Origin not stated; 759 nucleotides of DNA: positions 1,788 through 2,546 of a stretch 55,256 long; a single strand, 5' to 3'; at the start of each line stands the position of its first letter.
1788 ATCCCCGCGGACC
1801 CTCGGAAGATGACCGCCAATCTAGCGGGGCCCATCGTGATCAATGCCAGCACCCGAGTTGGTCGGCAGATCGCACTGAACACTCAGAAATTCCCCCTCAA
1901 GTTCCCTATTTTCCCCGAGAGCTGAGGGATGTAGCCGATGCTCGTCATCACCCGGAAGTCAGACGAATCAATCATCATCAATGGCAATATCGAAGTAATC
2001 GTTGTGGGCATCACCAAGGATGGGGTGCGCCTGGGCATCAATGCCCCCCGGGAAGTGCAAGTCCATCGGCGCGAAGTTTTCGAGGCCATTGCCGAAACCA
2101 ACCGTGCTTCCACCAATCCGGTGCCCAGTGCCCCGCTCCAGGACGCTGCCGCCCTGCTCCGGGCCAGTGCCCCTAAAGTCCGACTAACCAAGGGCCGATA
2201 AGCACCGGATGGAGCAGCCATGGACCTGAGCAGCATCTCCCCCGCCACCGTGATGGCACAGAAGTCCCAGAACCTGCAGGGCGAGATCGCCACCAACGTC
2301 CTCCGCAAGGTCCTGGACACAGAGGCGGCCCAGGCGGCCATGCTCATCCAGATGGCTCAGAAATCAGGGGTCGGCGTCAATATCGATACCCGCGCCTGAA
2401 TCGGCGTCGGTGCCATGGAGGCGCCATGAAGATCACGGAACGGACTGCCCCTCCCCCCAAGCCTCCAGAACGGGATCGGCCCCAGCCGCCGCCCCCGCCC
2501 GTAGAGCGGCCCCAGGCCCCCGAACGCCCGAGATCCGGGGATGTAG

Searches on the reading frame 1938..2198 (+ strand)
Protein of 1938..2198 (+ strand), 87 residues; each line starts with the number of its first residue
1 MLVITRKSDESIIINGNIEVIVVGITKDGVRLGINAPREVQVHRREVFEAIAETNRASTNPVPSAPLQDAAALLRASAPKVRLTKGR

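Call 3: search_protein_families(library=pfam, proteins=[window:1938-2198:+], max_evalue=0.01)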
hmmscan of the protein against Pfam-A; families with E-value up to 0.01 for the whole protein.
window:1938-2198:+ (87 aa): 1 family
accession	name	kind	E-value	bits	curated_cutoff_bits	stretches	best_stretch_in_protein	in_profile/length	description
PF02599.21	CsrA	-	2.1e-22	79.2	27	1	1-53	1-53/53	Global regulator protein family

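Call 5: search_protein_families(library=ncbifam, proteins=[window:1938-2198:+], max_evalue=0.01)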
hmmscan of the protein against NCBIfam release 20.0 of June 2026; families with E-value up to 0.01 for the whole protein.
window:1938-2198:+ (87 aa): 3 families
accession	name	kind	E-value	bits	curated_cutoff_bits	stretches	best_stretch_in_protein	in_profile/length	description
NF002469.0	PRK01712.1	equivalog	1.8e-22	79.1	73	1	1-57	1-57/65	carbon storage regulator CsrA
TIGR00202.1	csrA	equivalog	1.6e-21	76.3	70.1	1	1-58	1-58/69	carbon storage regulator CsrA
NF001844.0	PRK00568.1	equivalog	4.8e-15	55.4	106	1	1-62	1-62/76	carbon storage regulator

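Call 11: search_solved_structures(query=window:1938-2198:+, max_evalue=0.001, show_alignments=2)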
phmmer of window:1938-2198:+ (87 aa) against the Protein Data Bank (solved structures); distinct sequences matched with E-value up to 0.001: 9.
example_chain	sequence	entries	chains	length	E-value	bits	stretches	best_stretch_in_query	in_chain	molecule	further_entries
5dmb_D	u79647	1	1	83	1.3e-12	50.8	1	2-61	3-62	Carbon storage regulator homolog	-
1t3o_A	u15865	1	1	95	3.9e-11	46.1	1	1-58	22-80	Carbon storage regulator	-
1y00_A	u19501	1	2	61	4.6e-11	45.9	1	1-54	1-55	Carbon storage regulator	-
2bti_A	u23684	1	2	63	5.8e-11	45.6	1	1-53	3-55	CARBON STORAGE REGULATOR HOMOLOG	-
2jpp_A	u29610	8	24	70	6.6e-11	45.4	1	1-52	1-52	Translational repressor | Carbon storage regulator homolog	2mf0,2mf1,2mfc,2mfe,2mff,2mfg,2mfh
5z38_F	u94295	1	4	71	7.7e-11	45.2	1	1-54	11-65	wild type CsrA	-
7yr6_E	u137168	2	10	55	1.2e-10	44.5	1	1-52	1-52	Translational regulator CsrA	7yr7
1vpz_A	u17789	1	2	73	1.6e-10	44.2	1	1-53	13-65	Carbon storage regulator homolog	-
5z38_E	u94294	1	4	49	7.1e-08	35.8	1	1-44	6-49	Truncated-CsrA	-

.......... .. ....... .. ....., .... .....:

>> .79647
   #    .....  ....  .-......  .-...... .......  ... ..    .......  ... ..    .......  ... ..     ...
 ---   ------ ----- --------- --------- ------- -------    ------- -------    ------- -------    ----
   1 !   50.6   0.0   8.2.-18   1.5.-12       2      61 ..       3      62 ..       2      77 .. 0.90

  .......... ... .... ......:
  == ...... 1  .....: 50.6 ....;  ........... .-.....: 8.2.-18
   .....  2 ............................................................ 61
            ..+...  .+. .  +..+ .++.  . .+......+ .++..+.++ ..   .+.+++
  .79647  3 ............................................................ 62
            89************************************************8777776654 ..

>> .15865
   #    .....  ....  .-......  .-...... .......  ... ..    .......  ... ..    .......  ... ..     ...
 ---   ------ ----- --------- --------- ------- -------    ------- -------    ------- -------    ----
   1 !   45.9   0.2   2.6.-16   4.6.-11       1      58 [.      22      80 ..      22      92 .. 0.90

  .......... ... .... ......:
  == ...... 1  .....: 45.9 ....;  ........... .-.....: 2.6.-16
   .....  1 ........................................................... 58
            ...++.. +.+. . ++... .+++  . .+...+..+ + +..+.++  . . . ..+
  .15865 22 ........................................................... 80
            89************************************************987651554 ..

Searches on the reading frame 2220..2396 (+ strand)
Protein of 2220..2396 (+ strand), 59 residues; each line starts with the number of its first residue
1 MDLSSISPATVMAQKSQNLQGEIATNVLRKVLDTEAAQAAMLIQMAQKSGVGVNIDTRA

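Call 3: search_protein_families(library=pfam, proteins=[window:2220-2396:+], max_evalue=0.01)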
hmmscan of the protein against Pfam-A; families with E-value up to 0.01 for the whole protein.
window:2220-2396:+ (59 aa): 1 family
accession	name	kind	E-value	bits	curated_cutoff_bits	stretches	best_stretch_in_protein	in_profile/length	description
PF14070.11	YjfB_motility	-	7.6e-09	35.9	27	1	9-57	3-56/57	Putative motility protein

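Call 5: search_protein_families(library=ncbifam, proteins=[window:2220-2396:+], max_evalue=0.01)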
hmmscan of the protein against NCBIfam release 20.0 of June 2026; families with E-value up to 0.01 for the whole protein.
window:2220-2396:+ (59 aa): 0 families
